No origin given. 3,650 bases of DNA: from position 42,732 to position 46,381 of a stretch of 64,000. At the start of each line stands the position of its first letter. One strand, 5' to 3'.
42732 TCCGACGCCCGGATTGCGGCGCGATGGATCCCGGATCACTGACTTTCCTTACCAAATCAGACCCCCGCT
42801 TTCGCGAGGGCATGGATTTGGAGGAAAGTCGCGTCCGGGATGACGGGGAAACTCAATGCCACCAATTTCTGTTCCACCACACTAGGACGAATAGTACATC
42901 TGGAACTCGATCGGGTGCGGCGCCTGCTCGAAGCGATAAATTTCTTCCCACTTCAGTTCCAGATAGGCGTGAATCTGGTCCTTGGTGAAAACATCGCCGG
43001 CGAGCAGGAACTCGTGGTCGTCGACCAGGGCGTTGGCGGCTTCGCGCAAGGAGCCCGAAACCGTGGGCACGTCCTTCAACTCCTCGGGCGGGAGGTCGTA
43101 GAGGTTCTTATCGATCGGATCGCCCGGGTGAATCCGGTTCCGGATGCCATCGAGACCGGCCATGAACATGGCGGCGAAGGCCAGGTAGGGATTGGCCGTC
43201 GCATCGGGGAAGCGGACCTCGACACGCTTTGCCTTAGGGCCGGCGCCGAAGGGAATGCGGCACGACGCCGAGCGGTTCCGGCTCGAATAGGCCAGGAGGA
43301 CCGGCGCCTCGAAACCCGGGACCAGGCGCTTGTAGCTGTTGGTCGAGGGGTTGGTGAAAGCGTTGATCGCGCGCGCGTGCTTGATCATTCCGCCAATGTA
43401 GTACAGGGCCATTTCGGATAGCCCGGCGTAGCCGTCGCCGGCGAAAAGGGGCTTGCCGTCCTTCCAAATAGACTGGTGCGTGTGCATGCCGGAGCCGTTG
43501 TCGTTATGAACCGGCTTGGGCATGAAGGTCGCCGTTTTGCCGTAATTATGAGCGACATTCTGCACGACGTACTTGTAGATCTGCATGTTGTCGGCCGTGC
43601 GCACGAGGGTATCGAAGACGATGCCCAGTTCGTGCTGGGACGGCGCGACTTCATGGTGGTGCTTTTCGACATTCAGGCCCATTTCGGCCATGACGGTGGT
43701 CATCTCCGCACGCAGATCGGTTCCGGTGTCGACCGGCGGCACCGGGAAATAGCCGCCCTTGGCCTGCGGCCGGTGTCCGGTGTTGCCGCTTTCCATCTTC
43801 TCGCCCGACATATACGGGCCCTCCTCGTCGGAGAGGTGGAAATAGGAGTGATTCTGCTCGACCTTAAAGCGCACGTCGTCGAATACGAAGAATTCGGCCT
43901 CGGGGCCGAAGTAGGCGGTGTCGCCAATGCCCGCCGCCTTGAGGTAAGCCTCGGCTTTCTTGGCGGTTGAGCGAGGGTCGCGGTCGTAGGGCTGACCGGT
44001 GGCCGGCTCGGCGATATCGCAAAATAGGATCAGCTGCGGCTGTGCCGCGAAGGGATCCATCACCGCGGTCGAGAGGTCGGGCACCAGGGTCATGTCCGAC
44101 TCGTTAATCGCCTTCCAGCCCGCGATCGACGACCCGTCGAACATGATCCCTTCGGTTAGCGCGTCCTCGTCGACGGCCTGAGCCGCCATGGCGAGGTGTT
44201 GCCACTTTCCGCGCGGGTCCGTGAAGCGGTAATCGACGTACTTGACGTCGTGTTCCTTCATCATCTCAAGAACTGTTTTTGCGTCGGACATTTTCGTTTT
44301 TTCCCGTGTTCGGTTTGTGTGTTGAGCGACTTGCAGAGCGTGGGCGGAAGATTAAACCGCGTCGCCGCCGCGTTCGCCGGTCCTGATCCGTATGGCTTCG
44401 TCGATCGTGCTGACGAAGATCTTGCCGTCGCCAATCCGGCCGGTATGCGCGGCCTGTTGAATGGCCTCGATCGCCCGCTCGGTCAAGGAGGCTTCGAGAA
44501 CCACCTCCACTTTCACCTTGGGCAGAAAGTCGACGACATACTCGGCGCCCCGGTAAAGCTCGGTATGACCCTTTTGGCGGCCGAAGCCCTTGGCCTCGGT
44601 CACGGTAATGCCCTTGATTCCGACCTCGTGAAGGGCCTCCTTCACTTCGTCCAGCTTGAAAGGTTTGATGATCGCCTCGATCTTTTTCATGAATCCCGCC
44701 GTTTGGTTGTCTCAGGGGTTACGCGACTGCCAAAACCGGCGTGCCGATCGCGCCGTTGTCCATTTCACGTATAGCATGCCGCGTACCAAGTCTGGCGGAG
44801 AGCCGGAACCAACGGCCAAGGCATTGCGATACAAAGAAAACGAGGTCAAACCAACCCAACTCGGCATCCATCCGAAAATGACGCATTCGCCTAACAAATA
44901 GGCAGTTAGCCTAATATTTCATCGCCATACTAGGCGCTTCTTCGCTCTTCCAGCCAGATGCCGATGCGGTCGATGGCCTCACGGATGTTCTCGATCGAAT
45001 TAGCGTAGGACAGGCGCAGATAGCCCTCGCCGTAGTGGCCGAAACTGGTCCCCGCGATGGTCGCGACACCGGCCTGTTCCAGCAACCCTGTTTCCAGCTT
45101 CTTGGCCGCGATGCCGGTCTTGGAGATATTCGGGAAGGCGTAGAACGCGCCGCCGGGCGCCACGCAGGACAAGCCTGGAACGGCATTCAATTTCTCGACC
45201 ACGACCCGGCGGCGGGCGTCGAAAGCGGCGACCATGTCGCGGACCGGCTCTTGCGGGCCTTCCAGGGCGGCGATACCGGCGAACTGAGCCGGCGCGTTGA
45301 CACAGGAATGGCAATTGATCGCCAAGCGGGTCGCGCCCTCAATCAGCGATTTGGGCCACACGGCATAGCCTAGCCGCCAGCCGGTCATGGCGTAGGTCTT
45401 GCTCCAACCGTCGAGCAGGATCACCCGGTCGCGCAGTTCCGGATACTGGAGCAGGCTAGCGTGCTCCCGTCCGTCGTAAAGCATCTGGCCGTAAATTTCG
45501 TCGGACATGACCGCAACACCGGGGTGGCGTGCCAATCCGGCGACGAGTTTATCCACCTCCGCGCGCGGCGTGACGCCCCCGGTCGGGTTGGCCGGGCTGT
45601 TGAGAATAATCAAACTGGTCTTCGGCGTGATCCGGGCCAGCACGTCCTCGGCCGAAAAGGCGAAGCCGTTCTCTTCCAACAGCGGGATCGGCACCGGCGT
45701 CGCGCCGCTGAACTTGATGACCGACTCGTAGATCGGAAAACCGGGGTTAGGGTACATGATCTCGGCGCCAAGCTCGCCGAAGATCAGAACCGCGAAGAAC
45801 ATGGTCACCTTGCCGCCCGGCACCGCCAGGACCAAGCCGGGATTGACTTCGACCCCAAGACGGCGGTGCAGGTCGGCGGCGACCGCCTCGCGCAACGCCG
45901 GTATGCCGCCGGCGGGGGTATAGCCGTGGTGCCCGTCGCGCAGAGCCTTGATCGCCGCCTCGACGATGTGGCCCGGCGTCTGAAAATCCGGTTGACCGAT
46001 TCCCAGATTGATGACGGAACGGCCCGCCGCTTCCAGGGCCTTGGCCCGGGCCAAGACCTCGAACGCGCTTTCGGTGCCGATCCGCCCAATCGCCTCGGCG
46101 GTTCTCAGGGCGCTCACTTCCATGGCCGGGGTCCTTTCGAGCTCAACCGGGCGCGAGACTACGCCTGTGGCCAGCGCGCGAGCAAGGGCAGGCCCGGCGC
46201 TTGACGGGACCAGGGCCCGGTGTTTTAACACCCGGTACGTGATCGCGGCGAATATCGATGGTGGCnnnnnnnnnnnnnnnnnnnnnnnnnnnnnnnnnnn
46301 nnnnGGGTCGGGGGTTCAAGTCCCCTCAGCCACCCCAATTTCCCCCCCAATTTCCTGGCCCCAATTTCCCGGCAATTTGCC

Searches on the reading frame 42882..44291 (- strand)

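Call 92: search_protein_families(library=pfam, proteins=[window:42882-44291:-], max_evalue=0.00001)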
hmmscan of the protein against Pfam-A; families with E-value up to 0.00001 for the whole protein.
window:42882-44291:- (469 aa): 2 families
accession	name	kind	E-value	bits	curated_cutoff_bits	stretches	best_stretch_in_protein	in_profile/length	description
PF00120.29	Gln-synt_C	-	5.2e-140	466.8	24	1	104-466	2-344/344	Glutamine synthetase, catalytic domain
PF03951.24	Gln-synt_N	-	1.6e-32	111.4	33.4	1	15-96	1-82/82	Glutamine synthetase, beta-Grasp domain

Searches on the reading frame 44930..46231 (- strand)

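Call 92: search_protein_families(library=pfam, proteins=[window:44930-46231:-], max_evalue=0.00001)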
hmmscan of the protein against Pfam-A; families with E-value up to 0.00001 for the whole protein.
window:44930-46231:- (433 aa): 1 family
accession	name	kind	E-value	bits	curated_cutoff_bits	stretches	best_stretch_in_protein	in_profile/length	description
PF00155.27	Aminotran_1_2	-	3.9e-61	207.7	19.7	1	72-423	2-361/361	Aminotransferase class I and II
